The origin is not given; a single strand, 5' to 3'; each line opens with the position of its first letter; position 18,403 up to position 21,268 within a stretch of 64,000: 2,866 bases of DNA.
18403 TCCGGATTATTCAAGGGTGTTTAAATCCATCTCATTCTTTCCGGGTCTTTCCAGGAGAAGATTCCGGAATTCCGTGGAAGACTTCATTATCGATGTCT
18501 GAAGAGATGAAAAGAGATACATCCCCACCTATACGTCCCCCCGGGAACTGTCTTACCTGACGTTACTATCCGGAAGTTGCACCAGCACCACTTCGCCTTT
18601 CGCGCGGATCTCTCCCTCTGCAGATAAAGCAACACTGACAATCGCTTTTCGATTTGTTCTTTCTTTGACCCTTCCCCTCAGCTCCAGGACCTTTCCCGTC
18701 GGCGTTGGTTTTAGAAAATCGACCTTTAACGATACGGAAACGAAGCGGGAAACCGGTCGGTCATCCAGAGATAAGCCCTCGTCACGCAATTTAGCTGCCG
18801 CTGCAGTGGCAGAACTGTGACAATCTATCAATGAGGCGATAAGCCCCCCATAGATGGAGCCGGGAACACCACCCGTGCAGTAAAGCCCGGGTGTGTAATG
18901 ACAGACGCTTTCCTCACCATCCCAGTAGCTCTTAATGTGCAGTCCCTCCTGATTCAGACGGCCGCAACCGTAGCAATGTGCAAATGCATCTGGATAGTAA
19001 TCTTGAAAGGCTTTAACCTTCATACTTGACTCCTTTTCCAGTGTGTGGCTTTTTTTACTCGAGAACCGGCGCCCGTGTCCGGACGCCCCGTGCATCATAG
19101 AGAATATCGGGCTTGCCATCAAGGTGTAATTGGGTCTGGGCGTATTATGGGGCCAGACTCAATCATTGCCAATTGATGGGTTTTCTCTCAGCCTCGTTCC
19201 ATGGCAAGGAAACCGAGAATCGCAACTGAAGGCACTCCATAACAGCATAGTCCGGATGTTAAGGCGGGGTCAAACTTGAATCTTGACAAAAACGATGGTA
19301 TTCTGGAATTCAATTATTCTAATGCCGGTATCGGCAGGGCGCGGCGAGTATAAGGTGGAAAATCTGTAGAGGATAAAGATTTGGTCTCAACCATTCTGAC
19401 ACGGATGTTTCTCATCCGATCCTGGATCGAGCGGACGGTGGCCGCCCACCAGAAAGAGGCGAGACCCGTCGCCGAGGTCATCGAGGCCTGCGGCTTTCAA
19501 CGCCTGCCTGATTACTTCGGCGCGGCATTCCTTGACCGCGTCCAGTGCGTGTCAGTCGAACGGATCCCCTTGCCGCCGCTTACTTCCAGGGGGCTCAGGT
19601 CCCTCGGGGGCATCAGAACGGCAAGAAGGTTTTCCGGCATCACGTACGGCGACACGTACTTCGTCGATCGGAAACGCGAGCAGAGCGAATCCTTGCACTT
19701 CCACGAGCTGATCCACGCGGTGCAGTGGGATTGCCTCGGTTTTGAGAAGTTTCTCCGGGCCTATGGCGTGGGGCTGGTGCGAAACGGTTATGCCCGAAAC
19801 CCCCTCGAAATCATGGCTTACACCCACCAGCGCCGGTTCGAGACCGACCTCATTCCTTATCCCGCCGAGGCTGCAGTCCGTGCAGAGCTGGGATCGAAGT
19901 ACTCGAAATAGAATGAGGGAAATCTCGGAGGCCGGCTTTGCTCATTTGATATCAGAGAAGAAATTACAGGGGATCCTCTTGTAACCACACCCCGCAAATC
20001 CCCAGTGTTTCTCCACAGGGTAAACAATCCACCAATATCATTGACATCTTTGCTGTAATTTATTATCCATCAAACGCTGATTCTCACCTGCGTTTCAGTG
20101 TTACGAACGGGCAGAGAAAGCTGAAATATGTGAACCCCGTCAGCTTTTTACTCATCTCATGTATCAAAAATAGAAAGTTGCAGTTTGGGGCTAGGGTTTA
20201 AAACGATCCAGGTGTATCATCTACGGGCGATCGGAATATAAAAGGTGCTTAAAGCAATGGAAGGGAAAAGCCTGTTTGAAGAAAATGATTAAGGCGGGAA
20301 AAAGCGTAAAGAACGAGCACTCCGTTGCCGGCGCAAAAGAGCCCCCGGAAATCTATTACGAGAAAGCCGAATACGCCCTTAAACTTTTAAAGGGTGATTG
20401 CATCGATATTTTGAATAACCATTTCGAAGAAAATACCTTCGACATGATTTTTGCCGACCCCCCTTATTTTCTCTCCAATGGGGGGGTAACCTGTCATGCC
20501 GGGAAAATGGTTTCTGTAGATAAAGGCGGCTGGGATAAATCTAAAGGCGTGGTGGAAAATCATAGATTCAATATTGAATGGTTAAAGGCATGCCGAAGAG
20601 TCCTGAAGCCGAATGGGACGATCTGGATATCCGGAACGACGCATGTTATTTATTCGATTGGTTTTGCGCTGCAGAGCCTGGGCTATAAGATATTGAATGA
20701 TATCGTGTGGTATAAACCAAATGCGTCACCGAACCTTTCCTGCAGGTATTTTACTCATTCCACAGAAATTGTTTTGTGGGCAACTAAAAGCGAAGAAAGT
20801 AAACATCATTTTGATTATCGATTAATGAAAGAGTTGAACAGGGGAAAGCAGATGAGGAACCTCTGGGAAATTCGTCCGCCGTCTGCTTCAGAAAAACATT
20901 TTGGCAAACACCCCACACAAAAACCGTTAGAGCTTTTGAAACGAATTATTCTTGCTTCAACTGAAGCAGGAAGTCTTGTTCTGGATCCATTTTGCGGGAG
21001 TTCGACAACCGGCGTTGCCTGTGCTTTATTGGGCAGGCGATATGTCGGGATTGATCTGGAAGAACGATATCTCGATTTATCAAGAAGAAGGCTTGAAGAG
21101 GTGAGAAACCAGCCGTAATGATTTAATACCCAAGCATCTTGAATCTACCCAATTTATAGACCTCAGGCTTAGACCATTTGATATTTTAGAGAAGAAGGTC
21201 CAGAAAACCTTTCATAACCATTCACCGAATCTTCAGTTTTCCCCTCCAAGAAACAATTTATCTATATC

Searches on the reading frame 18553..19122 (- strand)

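Call 5: search_protein_families(library=pfam, proteins=[window:18553-19122:-], max_evalue=0.01)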
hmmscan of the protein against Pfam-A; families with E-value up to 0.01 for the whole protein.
window:18553-19122:- (189 aa): 1 family
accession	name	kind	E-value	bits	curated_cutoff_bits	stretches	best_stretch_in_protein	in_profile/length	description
PF03061.28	4HBT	-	2.7e-08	34.4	20.6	1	88-171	2-75/79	Thioesterase superfamily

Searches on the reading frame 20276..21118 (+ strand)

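Call 5: search_protein_families(library=pfam, proteins=[window:20276-21118:+], max_evalue=0.01)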
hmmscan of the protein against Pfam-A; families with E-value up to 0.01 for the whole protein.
window:20276-21118:+ (280 aa): 9 families
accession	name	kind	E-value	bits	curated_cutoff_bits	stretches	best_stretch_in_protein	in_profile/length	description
PF01555.25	N6_N4_Mtase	-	7.4e-60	203.1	26.7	1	56-269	2-219/221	DNA methylase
PF13847.12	Methyltransf_31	-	1.3e-06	28.6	27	0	14-119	38-110/145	Methyltransferase domain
PF13649.12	Methyltransf_25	-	3.9e-05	24.7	27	0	235-275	1-43/97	Methyltransferase domain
PF08241.18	Methyltransf_11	-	5.9e-05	24.1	21.2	0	103-118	80-95/95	Methyltransferase domain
PF01170.24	UPF0020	-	0.0006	20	22.3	0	226-266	23-63/197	RMKL-like, methyltransferase domain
PF08242.18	Methyltransf_12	-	0.0019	19.3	30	0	240-278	5-45/98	Methyltransferase domain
PF09445.16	Methyltransf_15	-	0.0026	17.8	22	0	32-64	48-81/165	RNA cap guanine-N2 methyltransferase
PF03602.21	Cons_hypoth95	-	0.0034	17.5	24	0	39-65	97-124/182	Conserved hypothetical protein 95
PF02384.22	N6_Mtase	-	0.0062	16.3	20.4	0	47-123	117-186/311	N-6 DNA Methylase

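Call 6: search_protein_families(library=ncbifam, proteins=[window:20276-21118:+], max_evalue=0.01)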
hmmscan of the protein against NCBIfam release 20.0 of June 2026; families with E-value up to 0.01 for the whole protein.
window:20276-21118:+ (280 aa): 8 families
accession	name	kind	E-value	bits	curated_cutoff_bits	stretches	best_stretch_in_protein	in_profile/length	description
NF050803.1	DnaMtaseCcrMCaul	equivalog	4.6e-70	236.3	830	1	36-278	5-252/350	adenine-specific DNA-methyltransferase CcrM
NF008572.0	PRK11524.1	equivalog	6.4e-35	120.7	292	2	159-276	140-259/294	adenine-specific DNA-methyltransferase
NF010253.0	PRK13699.1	subfamily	1.6e-20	73.8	244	1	36-277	3-209/226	DNA methyltransferase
TIGR01177.1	TIGR01177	hypoth_equivalog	1.7e-06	27.6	316.55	1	226-274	177-225/330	TIGR01177 family methyltransferase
NF043040.1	corrin_prot_MT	hypoth_equivalog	1.1e-05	25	180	1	221-276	30-86/216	corrinoid protein-associated methyltransferase CpaM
NF008748.0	PRK11783.1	equivalog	6.2e-05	21.4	466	0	35-67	594-623/704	bifunctional 23S rRNA (guanine(2069)-N(7))-methyltransferase RlmK/23S rRNA (guanine(2445)-N(2))-methyltransferase RlmL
NF045667.1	MTase_DVU1556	equivalog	0.00075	19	155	0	226-273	17-65/213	DVU_1556 family methyltransferase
NF040721.1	Trm14_Arch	equivalog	0.001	18.2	280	0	224-256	184-216/370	tRNA (guanine(6)-N2)-methyltransferase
